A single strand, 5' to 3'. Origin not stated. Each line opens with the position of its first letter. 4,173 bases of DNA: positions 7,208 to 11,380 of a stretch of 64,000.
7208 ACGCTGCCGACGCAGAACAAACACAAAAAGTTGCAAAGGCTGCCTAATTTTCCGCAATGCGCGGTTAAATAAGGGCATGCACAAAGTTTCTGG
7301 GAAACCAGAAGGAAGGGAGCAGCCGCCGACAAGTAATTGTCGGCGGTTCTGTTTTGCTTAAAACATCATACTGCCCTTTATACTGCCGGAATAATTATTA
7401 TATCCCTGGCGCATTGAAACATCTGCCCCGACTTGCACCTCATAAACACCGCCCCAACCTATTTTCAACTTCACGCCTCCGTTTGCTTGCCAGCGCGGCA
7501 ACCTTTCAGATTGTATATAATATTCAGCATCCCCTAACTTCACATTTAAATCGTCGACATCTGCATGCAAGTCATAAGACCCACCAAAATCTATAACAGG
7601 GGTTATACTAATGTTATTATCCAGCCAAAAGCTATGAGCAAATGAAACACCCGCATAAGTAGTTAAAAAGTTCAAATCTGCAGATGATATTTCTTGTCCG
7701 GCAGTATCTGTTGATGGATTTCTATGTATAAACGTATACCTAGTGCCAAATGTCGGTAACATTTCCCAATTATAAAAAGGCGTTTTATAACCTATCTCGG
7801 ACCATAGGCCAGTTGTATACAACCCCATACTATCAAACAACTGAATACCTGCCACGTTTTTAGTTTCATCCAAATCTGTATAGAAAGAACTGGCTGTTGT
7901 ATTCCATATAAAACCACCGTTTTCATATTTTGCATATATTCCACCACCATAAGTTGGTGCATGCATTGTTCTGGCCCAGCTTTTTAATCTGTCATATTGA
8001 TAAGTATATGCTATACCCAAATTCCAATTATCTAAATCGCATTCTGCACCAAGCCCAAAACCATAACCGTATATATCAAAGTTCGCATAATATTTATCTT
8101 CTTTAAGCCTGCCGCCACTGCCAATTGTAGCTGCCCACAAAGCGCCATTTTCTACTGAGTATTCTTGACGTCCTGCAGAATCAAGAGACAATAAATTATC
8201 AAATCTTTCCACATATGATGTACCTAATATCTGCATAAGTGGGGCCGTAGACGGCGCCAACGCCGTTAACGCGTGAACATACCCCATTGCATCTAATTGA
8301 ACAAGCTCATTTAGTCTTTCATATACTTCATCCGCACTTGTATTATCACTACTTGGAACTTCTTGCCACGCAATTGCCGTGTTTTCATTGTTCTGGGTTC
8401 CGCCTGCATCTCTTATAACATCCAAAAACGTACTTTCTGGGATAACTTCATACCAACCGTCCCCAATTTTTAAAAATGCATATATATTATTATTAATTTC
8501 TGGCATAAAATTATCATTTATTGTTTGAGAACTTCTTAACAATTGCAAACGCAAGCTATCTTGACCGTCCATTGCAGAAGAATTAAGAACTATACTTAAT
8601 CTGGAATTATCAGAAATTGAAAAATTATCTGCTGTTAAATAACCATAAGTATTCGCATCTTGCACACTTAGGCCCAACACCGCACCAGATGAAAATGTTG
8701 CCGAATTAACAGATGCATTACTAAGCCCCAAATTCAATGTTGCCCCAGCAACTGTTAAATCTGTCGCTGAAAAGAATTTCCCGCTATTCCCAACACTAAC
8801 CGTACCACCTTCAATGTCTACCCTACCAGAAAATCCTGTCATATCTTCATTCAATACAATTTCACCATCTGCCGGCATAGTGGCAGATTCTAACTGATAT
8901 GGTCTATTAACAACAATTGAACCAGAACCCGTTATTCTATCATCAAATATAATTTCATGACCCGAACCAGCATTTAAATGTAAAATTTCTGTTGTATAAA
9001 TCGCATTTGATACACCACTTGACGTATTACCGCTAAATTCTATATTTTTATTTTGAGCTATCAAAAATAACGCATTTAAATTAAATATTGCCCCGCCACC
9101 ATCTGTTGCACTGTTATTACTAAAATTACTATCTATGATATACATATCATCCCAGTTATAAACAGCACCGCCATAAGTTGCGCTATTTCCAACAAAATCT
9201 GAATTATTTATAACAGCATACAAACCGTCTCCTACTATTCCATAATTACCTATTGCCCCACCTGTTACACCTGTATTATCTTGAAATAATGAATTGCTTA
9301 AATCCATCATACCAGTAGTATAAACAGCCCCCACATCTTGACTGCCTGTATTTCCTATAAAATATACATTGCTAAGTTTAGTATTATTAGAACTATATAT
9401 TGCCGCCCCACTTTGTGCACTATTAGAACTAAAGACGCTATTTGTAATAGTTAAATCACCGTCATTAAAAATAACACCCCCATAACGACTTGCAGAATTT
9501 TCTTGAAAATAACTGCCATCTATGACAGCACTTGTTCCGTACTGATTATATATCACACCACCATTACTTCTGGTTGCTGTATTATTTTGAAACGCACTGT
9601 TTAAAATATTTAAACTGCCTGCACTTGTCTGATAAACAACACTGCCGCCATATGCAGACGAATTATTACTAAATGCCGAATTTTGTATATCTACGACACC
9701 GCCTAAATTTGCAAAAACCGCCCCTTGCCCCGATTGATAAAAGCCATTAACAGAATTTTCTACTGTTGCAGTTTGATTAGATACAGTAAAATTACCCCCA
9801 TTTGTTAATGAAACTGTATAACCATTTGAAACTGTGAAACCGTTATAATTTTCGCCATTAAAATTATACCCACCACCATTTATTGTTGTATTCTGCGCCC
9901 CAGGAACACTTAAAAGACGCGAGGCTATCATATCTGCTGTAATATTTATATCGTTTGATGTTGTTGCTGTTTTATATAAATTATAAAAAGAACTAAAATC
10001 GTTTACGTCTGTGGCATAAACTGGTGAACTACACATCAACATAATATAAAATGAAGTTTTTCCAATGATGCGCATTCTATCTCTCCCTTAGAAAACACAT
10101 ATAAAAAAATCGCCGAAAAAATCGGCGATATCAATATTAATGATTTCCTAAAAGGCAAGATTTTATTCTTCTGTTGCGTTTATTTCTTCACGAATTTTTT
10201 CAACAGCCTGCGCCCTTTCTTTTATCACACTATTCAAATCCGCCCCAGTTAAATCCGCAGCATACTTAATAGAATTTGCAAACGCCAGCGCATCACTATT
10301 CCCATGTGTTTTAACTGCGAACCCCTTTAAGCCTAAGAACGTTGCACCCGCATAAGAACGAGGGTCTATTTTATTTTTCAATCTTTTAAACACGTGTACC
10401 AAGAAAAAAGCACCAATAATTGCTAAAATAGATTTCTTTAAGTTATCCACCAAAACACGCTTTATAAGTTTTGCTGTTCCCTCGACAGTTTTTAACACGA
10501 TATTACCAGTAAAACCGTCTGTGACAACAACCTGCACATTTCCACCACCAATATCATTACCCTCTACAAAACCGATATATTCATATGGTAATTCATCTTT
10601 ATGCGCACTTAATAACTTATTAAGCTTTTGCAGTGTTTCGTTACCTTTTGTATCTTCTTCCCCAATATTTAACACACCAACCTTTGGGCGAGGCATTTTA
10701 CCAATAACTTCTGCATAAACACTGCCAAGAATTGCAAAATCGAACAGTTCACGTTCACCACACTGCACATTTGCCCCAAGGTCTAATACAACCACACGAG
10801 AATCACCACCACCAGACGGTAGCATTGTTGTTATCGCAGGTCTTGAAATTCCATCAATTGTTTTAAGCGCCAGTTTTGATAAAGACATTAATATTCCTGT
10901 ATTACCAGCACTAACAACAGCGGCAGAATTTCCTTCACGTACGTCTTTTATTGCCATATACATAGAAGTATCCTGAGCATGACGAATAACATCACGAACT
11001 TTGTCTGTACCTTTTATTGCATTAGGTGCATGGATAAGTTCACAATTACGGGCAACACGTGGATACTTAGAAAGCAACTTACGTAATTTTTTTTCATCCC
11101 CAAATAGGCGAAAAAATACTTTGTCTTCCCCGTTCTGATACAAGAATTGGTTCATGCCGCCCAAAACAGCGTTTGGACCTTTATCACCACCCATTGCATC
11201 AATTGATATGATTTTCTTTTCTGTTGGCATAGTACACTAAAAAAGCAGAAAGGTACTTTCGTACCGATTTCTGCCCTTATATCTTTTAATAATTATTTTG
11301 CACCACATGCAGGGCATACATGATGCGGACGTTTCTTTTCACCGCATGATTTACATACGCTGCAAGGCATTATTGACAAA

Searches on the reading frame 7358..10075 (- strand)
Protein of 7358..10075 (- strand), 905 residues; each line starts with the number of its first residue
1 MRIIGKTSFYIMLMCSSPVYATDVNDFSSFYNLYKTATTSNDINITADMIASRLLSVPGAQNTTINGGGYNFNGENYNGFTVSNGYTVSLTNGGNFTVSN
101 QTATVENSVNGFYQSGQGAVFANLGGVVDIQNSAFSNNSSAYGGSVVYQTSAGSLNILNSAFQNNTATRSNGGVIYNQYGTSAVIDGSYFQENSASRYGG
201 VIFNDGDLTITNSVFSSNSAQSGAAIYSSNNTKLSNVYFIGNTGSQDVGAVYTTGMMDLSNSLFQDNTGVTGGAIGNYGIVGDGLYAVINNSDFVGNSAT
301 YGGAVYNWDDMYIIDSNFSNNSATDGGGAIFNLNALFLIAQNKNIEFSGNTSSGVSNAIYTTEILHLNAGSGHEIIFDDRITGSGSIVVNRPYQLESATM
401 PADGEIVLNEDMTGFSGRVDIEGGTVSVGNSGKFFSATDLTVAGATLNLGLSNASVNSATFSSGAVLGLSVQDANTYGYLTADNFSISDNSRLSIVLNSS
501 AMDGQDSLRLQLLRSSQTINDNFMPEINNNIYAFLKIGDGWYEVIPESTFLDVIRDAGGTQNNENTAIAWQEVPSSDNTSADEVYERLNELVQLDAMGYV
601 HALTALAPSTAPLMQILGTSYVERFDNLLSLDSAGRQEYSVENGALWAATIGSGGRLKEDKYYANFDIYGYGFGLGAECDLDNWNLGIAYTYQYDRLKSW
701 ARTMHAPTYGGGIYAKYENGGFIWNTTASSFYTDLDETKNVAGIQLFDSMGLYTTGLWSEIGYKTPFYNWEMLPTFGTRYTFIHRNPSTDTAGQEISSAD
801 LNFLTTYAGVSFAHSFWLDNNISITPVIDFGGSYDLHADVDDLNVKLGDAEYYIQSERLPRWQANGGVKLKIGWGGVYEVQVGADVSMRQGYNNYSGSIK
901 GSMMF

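Call 5: search_protein_families(library=pfam, proteins=[window:7358-10075:-], max_evalue=0.01)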
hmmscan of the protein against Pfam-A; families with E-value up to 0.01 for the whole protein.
window:7358-10075:- (905 aa): 1 family
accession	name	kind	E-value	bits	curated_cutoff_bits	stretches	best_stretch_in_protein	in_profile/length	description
PF02415.23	Chlam_PMP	-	5.6e-09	35.8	20.6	1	316-332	2-18/19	Chlamydia polymorphic membrane protein (Chlamydia_PMP) repeat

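Call 26: search_protein_families(library=ncbifam, proteins=[window:7358-10075:-], max_evalue=0.01)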
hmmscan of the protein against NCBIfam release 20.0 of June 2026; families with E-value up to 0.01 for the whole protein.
window:7358-10075:- (905 aa): 1 family
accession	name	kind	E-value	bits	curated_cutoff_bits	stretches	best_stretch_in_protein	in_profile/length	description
TIGR01376.1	POMP_repeat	repeat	0.001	18.8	15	0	318-331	7-20/28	polymorphic outer membrane protein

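Call 31: search_solved_structures(query=window:7358-10075:-, max_evalue=0.1)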
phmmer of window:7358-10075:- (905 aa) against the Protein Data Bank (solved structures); distinct sequences matched with E-value up to 0.1: 0.

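Call 40: find_homologous_proteins(query=window:7358-10072:-, max_evalue=0.001)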
Query window:7358-10072:- (904 aa): 1154 proteins with E <= 0.001 among 8000 candidates; the best 120 are listed.
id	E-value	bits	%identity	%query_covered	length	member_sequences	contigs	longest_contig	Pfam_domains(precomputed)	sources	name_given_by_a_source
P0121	0.0e+0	1897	95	100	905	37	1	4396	PF02415.24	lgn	-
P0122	0.0e+0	1681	83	100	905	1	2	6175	PF02415.24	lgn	-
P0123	0.0e+0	1669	84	99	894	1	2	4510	PF02415.24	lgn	-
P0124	0.0e+0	1359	67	100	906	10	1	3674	PF02415.24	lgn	-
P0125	0.0e+0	1335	66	100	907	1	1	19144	PF02415.24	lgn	-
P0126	0.0e+0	1265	64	100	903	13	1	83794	PF02415.24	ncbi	-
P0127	0.0e+0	1263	64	100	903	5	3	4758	PF02415.24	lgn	-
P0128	0.0e+0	1260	64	100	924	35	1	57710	PF02415.24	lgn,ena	-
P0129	0.0e+0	1227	63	100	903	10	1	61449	PF02415.24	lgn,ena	-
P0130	0.0e+0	1220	62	100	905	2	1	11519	PF02415.24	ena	-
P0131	0.0e+0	1217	63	100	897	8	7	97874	PF02415.24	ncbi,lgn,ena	-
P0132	0.0e+0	1217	61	100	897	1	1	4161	PF02415.24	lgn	-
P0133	6.3e-294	996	52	100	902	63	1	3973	PF13229.13,PF02415.24,PF03797.26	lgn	-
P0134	9.7e-293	992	51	99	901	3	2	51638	PF02415.24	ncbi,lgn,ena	-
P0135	2.5e-285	967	50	99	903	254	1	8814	PF02415.24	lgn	-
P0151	1.0e-272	926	50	100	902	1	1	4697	PF02415.24,PF03797.26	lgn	-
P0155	5.1e-260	884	48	100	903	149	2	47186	PF02415.24,PF03797.26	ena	-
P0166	9.7e-74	267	29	58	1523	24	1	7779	PF02415.24,PF03797.26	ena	-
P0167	7.4e-65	238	29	58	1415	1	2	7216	PF02415.24,PF03797.26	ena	-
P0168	5.5e-64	235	29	58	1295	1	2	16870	PF02415.24,PF03797.26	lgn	-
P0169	4.0e-63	232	28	60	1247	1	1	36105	PF00240.30,PF02415.24,PF03797.26,PF11976.15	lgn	-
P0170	4.7e-53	199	34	39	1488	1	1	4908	PF02415.24,PF03797.26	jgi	jgi:predicted outer membrane repeat protein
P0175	2.8e-46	177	29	86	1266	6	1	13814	PF02415.24,PF03797.26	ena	-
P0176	4.2e-46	176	25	86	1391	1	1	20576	PF02415.24,PF03797.26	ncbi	-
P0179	7.5e-44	169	27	88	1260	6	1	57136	PF02415.24,PF03797.26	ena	-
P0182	2.3e-43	167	36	36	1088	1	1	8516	PF02415.24,PF03797.26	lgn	-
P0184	2.9e-43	167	27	88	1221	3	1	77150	PF02415.24,PF03797.26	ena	-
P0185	4.8e-42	163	28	59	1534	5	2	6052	PF02415.24,PF03797.26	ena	-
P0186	5.1e-42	162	27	78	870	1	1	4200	PF00240.30,PF20585.5,PF03797.26,PF11976.15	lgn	-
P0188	1.2e-41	161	38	24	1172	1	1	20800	PF02415.24,PF03797.26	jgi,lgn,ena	-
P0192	5.9e-41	159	27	87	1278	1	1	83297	PF02415.24,PF03797.26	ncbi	-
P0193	1.5e-40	158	33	34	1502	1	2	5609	PF02415.24,PF03797.26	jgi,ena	-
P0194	4.7e-40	156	36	40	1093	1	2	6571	PF02415.24,PF03797.26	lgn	-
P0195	1.4e-38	151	26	87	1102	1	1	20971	PF02415.24,PF03797.26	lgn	-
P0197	6.3e-38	149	26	86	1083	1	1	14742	PF02415.24,PF03797.26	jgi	-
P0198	1.2e-37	148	26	92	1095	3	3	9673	PF13229.13,PF02415.24,PF03797.26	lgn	-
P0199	2.5e-37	147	24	89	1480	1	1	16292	PF02415.24,PF03797.26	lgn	-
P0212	1.2e-33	135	26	87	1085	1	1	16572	PF02415.24,PF03797.26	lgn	-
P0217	3.6e-32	130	35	38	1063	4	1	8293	PF12951.14,PF02415.24,PF03797.26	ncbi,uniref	ncbi:autotransporter domain-containing protein, partial [Bradyrhizobium sp. Leo121]|uniref:autotrans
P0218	3.9e-32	130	25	87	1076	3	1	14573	PF02415.24,PF03797.26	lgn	-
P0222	2.6e-31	127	25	86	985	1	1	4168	PF02415.24,PF03797.26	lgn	-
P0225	5.5e-31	126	28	91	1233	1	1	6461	PF02415.24,PF03797.26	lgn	-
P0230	9.0e-30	122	25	99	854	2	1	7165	PF13229.13,PF02415.24,PF03797.26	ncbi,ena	-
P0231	1.2e-29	122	26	93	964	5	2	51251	PF02415.24,PF03797.26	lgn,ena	-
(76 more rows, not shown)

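Call 72: search_protein_families(library=pfam, alignment_id=A6, max_evalue=0.01)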
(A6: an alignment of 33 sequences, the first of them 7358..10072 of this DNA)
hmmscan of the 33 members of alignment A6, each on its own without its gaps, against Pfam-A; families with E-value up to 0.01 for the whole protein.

A. member 1, window:7358-10072:- (904 aa): 1 family
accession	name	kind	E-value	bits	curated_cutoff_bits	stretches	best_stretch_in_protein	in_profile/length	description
PF02415.23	Chlam_PMP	-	5.5e-09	35.8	20.6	1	315-331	2-18/19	Chlamydia polymorphic membrane protein (Chlamydia_PMP) repeat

B. families by the number of members that match (of 33 scanned): 6 families
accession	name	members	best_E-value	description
PF02415.23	Chlam_PMP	33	9.7e-17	Chlamydia polymorphic membrane protein (Chlamydia_PMP) repeat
PF03797.25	Autotransporter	3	4.8e-23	Autotransporter beta-domain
PF13229.12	Beta_helix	3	4.1e-08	Right handed beta helix region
PF20585.4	Pectate_lyase_5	1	0.0033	Putative pectate lyase-like adhesive domain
PF21786.3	Bflower_3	1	0.0084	6-fold beta flower protein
PF06594.17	HCBP_related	1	0.0092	Haemolysin-type calcium binding protein related domain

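Call 79: search_protein_families(library=phrogs, proteins=[window:7358-10075:-], max_evalue=0.001)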
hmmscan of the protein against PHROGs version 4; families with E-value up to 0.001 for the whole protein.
window:7358-10075:- (905 aa): 0 families

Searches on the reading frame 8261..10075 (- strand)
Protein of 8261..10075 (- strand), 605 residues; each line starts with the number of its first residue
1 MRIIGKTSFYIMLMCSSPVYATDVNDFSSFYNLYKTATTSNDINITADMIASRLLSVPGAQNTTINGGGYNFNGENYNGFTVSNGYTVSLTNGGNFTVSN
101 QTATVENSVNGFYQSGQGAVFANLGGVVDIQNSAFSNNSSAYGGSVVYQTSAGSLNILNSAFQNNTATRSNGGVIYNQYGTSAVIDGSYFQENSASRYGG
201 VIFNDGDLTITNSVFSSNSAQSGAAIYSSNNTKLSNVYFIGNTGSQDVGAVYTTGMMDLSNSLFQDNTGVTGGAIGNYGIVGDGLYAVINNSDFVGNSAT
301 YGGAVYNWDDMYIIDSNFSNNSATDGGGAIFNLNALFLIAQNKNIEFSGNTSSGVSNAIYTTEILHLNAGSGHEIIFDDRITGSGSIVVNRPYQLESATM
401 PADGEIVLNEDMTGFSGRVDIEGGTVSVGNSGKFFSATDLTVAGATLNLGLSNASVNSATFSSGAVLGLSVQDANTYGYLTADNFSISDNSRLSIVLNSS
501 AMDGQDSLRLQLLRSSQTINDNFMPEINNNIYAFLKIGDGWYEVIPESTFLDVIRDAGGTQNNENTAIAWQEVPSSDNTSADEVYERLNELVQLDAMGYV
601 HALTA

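Call 39: search_protein_families(library=pfam, proteins=[window:8261-10075:-], max_evalue=5)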
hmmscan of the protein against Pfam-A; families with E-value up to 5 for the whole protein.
window:8261-10075:- (605 aa): 4 families
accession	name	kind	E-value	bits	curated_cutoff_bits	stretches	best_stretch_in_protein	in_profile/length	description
PF02415.23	Chlam_PMP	-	1e-10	41.1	20.6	5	316-332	2-18/19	Chlamydia polymorphic membrane protein (Chlamydia_PMP) repeat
PF11531.14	CARM1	-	0.012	16.1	22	1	4-40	66-103/112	Coactivator-associated arginine methyltransferase 1 N terminal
PF11008.14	DUF2846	-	0.038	14.5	34.3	1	515-552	24-61/92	Protein of unknown function (DUF2846)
PF23896.1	DUF7244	-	0.23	12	27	0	527-547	17-37/57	Domain of unknown function (DUF7244)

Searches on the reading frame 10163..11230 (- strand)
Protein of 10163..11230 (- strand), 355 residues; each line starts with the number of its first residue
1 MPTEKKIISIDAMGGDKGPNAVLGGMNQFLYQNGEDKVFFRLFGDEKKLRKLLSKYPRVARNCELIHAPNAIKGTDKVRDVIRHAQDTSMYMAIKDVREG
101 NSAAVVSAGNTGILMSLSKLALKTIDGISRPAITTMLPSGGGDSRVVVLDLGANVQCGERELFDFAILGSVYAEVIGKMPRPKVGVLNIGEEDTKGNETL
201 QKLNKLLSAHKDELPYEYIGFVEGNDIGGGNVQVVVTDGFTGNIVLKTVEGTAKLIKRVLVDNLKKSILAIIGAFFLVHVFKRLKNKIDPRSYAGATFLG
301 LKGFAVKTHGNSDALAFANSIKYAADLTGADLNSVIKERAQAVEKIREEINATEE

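Call 5: search_protein_families(library=pfam, proteins=[window:10163-11230:-], max_evalue=0.01)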
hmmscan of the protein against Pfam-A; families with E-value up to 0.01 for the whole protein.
window:10163-11230:- (355 aa): 1 family
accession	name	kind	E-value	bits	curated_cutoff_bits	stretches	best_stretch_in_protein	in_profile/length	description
PF02504.20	FA_synthesis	-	2.2e-95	319.9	29.1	1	8-332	3-321/324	Fatty acid synthesis protein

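Call 8: find_encoding_contigs(protein=window:10163-11230:-, flank=10000, max_places=6)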
Protein window:10163-11230:- (355 aa): 6 contigs read that carry it; 4 places shown.
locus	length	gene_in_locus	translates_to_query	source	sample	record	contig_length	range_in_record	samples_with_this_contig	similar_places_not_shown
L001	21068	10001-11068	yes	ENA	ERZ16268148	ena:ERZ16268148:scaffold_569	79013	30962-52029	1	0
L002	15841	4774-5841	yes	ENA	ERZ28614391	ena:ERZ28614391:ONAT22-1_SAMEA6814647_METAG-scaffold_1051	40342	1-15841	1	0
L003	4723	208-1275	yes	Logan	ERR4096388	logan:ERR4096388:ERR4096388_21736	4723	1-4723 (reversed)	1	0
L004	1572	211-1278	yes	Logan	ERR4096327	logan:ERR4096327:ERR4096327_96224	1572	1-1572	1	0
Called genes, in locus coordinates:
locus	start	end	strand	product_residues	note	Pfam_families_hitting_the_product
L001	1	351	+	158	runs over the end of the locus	PF00466:Ribosomal_L10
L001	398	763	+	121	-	PF16320:Ribosomal_L12_N, PF00542:Ribosomal_L12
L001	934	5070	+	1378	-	PF04563:RNA_pol_Rpb2_1, PF04561:RNA_pol_Rpb2_2, PF04565:RNA_pol_Rpb2_3, PF10385:RNA_pol_Rpb2_45, PF00562:RNA_pol_Rpb2_6, PF04560:RNA_pol_Rpb2_7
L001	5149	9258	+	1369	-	PF04997:RNA_pol_Rpb1_1, PF00623:RNA_pol_Rpb1_2, PF04983:RNA_pol_Rpb1_3, PF05000:RNA_pol_Rpb1_4, PF04998:RNA_pol_Rpb1_5, PF21668:RPOC_hybrid (faint)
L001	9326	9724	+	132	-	-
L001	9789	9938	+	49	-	PF01783:Ribosomal_L32p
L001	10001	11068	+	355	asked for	PF02504:FA_synthesis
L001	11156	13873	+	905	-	PF02415:Chlam_PMP (faint)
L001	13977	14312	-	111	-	-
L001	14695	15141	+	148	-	PF02381:MraZ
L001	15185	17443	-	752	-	-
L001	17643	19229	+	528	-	PF13091:PLDc_2, PF00614:PLDc (weak)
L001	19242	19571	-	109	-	-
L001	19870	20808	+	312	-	PF00108:Thiolase_N (weak), PF08545:ACP_syn_III, PF08541:ACP_syn_III_C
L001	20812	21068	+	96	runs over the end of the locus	PF18291:HU-HIG (weak), PF00216:Bac_DNA_binding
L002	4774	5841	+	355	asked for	PF02504:FA_synthesis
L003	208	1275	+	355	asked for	PF02504:FA_synthesis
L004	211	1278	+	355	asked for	PF02504:FA_synthesis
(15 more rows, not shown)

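Call 10: find_related_loci(query=window:10163-11230:-, collection=genome_contigs, flank=10000)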
Query window:10163-11230:- (355 aa) in genome_contigs; peptide patterns used: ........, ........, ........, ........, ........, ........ (x = any residue, [..] = any of these).
599 stretches matched a pattern (row limit reached: there are more); 494 encode a relative of the query (tblastn E <= 1e-3); the best 80 are kept; 80 distinct loci.
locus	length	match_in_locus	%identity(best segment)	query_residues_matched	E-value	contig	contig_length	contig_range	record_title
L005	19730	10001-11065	93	1-354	0e+0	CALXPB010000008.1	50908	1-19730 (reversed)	MAG: uncultured Alphaproteobacteria bacterium isolate BRZ_R__bin77 genome assembly, contig: BRZ_R__NODE_1003_length_5090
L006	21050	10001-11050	93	1-350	0e+0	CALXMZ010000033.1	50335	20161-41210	MAG: uncultured Alphaproteobacteria bacterium isolate E02__bin298 genome assembly, contig: E02__k127_5068341, whole geno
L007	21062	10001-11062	91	1-354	0e+0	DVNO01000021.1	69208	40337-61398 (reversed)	MAG TPA_asm: Candidatus Enterousia avicola isolate CHK136-897 CHK136__C117752_L69208_ERR2241905, whole genome shotgun se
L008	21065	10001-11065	90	1-355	0e+0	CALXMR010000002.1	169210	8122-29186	MAG: uncultured Alphaproteobacteria bacterium isolate BRZ_MA__bin39 genome assembly, contig: BRZ_MA__NODE_102_length_169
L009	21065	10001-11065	90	1-355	0e+0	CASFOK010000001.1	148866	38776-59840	uncultured proteobacterium isolate SI.B28.metabat-bins.76 genome assembly, contig: SI.B28.metabat-bins.76.fa_k141_8054,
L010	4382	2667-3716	92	1-350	0e+0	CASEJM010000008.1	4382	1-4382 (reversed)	uncultured proteobacterium isolate Batch3_idba_bin.193 genome assembly, contig: Batch3_idba_bin.193.fa_k87_5241076, whol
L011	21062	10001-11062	90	1-354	0e+0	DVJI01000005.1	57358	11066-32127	MAG TPA_asm: Candidatus Enterousia intestinigallinarum isolate ChiGjej3B3-5194 ChiGjej3B3M5__C331083_L57358_SRR6323341,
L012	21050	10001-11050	91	1-350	0e+0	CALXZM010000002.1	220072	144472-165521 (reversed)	MAG: uncultured Alphaproteobacteria bacterium isolate BRZ_LB__bin18 genome assembly, contig: BRZ_LB__NODE_36_length_2200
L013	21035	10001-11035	92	1-345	0e+0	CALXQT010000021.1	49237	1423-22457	MAG: uncultured Alphaproteobacteria bacterium isolate E20__bin73 genome assembly, contig: E20__k127_2640837, whole genom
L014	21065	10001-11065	89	1-355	0e+0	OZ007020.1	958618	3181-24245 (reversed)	MAG: uncultured Alphaproteobacteria bacterium isolate 6730_HET_VAC_contig_11916_metaflye_circ MAG genome assembly, chrom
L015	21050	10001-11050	89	1-350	0e+0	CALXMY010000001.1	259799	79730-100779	MAG: uncultured Alphaproteobacteria bacterium isolate BRZ_RP__bin67 genome assembly, contig: BRZ_RP__NODE_21_length_2597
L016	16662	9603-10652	89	1-350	0e+0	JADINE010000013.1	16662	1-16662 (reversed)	MAG: Candidatus Enterousia excrementavium isolate B1-16210 B1M03__C123584_L16662_SRR9113712, whole genome shotgun sequen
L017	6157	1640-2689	90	1-350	0e+0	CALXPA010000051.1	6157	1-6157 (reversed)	MAG: uncultured Alphaproteobacteria bacterium isolate BRZ_SB__bin57 genome assembly, contig: BRZ_SB__NODE_22667_length_6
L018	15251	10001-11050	90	1-350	0e+0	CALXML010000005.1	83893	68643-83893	MAG: uncultured Alphaproteobacteria bacterium isolate BRZ_KL__bin36 genome assembly, contig: BRZ_KL__NODE_233_length_838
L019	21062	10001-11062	86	1-354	0e+0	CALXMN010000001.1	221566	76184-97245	MAG: uncultured Alphaproteobacteria bacterium isolate BRZ_KQ__bin82 genome assembly, contig: BRZ_KQ__NODE_53_length_2215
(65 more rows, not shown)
